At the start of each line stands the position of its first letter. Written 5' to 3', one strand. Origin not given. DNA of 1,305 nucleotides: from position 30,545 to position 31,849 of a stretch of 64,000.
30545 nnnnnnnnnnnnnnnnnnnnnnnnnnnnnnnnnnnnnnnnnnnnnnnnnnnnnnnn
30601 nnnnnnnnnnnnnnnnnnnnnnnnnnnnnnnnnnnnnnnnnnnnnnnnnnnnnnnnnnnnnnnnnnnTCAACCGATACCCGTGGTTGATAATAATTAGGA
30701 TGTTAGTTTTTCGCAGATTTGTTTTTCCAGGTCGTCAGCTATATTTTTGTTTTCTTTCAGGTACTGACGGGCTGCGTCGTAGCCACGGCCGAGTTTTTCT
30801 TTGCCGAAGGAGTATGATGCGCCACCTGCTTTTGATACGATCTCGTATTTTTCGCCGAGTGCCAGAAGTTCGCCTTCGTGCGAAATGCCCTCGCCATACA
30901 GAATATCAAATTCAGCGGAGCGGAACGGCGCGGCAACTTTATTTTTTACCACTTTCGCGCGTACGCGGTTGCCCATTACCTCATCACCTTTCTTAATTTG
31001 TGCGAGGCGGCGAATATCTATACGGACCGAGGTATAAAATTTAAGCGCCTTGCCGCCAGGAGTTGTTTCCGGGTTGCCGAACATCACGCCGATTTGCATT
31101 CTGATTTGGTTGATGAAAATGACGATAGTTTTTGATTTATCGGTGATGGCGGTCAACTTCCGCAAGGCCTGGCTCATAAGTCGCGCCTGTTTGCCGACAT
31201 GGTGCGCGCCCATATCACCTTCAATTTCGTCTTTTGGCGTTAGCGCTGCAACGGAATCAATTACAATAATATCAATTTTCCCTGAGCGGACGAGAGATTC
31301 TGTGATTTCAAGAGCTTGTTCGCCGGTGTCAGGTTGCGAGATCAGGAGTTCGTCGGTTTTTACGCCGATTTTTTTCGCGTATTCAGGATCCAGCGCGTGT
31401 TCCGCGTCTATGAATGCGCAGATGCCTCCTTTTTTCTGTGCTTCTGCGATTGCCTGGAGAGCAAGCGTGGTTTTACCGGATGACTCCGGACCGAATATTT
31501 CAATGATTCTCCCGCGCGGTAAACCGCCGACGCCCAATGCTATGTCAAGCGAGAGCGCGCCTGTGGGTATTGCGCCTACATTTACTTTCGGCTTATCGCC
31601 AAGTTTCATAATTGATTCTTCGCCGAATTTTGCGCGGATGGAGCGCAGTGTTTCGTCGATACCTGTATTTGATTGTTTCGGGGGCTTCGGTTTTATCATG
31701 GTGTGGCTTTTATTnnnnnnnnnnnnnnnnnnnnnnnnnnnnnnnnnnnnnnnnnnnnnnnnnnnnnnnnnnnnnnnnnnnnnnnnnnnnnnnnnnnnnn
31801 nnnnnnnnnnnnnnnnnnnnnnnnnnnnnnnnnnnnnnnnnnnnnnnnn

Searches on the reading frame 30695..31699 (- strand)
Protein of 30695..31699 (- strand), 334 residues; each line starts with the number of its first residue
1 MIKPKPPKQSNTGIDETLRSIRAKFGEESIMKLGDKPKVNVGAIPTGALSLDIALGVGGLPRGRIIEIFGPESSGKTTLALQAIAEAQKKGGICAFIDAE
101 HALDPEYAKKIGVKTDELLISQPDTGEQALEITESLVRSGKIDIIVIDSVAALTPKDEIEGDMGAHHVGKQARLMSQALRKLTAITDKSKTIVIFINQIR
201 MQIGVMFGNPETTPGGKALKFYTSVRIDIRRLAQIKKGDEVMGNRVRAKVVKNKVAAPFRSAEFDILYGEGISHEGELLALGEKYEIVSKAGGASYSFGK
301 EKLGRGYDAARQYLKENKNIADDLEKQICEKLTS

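Call 70: search_protein_families(library=pfam, proteins=[window:30695-31699:-], max_evalue=0.00001)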
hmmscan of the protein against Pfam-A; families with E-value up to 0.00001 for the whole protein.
window:30695-31699:- (334 aa): 5 families
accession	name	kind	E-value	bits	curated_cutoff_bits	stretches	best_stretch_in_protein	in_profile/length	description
PF00154.27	RecA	-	5e-137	456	27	1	14-273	3-262/262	recA bacterial DNA recombination protein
PF21096.2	RecA_C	-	9.1e-14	51.8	27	1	276-332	1-56/57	RecA C-terminal domain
PF08423.17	Rad51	-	9.6e-11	41.8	22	1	42-231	6-211/244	Rad51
PF06745.19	ATPase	-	7.2e-07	29.3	26.6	0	44-102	1-59/231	KaiC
PF01637.24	ATPase_2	-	1.5e-06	28.6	33.2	1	64-203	21-123/225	ATPase domain predominantly from Archaea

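Call 76: find_homologous_proteins(query=window:30695-31699:-, max_evalue=1e-50)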
Query window:30695-31699:- (334 aa): 8000 proteins with E <= 1e-50 among 8000 candidates; the best 120 are listed.
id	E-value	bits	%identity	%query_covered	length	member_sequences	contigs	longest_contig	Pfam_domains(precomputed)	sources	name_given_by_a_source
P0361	2.4e-211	719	100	100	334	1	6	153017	PF06745.20,PF02283.23,PF08423.18,PF00154.28,PF21096.3,PF01637.25,PF27531.1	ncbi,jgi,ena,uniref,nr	ncbi:MAG: recombinase RecA [Candidatus Lloydbacteria bacterium CG22_combo_CG10-13_8_21_14_all_47_15]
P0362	5.2e-180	616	86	98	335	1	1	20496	PF06745.20,PF08423.18,PF00154.28,PF21096.3,PF01637.25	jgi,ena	-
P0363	1.8e-178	611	86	98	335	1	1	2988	PF06745.20,PF08423.18,PF00154.28,PF21096.3,PF01637.25,PF27531.1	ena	-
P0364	3.3e-178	610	86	98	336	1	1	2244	PF06745.20,PF08423.18,PF00154.28,PF21096.3,PF01637.25,PF27531.1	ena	-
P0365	4.4e-176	603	82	99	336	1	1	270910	PF06745.20,PF08423.18,PF00154.28,PF21096.3,PF01637.25,PF27531.1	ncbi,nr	ncbi:MAG: recombinase RecA [Candidatus Lloydbacteria bacterium]|nr:recombinase RecA [Candidatus Lloy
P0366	5.6e-176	602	85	97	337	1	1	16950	PF06745.20,PF08423.18,PF00154.28,PF21096.3,PF01637.25,PF27531.1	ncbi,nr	ncbi:MAG: recombinase RecA [Candidatus Lloydbacteria bacterium]|nr:recombinase RecA [Candidatus Lloy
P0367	2.6e-175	600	84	98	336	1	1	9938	PF06745.20,PF08423.18,PF00154.28,PF21096.3,PF01637.25,PF27531.1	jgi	jgi:recombination protein RecA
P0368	4.2e-175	599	86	96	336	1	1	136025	PF06745.20,PF08423.18,PF00154.28,PF21096.3,PF01637.25,PF27531.1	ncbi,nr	ncbi:MAG: recombinase RecA [Parcubacteria group bacterium]|nr:recombinase RecA [Parcubacteria group 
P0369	1.9e-172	591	82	99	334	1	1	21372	PF06745.20,PF08423.18,PF00154.28,PF21096.3,PF01637.25,PF27531.1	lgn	-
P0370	3.2e-172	590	81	99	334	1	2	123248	PF06745.20,PF08423.18,PF00154.28,PF21096.3,PF01637.25,PF27531.1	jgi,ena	-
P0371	1.2e-171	588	82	100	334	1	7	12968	PF06745.20,PF02283.23,PF08423.18,PF00154.28,PF21096.3,PF01637.25,PF27531.1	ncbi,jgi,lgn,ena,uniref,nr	ncbi:recombinase RecA [Candidatus Campbellbacteria bacterium CG10_big_fil_rev_8_21_14_0_10_35_52]|un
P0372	1.4e-171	588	81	97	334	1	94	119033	PF06745.20,PF08423.18,PF00154.28,PF21096.3,PF01637.25,PF27531.1,PF13481.13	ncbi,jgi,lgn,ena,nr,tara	ncbi:MAG: recombinase RecA [Candidatus Pacebacteria bacterium]|jgi:recombination protein RecA|nr:rec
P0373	1.9e-171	587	81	98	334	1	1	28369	PF06745.20,PF08423.18,PF00154.28,PF21096.3,PF01637.25,PF27531.1,PF13481.13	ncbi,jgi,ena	-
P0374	2.2e-171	587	82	100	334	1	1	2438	PF06745.20,PF02283.23,PF08423.18,PF00154.28,PF21096.3,PF01637.25,PF27531.1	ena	-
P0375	5.4e-171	586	82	98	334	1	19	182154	PF06745.20,PF08423.18,PF00154.28,PF21096.3,PF01637.25,PF27531.1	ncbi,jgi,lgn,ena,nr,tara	ncbi:MAG: recombinase RecA [Candidatus Pacebacteria bacterium]|jgi:recombination protein RecA|nr:rec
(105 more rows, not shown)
